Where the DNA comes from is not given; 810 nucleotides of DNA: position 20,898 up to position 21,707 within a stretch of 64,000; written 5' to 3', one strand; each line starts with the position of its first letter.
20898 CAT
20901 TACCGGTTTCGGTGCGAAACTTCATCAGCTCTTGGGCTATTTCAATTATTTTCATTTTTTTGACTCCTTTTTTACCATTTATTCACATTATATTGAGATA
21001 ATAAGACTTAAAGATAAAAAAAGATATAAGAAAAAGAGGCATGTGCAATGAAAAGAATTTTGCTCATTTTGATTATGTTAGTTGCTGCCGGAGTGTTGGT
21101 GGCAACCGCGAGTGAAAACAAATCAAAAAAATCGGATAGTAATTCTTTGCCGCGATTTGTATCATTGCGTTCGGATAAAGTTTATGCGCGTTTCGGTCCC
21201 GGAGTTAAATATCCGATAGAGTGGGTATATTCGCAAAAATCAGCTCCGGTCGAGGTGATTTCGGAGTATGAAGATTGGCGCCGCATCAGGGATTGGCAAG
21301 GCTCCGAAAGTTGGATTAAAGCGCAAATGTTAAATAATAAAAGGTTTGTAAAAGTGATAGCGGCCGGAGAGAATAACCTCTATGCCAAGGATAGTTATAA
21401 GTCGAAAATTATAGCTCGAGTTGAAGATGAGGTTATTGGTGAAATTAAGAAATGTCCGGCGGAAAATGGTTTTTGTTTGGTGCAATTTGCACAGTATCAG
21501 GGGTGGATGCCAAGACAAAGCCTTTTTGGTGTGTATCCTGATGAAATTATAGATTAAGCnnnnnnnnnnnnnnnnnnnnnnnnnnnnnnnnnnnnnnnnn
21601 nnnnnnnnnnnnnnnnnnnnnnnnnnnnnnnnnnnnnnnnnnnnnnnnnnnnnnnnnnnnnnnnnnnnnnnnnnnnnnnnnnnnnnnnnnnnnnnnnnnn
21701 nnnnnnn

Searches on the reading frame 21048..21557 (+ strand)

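Call 3: search_protein_families(library=pfam, proteins=[window:21048-21557:+], max_evalue=0.01)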
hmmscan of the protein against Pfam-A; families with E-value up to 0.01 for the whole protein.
window:21048-21557:+ (169 aa): 2 families
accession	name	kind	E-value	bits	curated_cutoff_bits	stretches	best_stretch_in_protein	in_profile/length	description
PF06347.19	SH3_4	-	5.8e-17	61.7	24.1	2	43-95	3-54/56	Bacterial SH3 domain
PF08239.17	SH3_3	-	8.4e-05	23.1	27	0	63-95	20-53/54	Bacterial SH3 domain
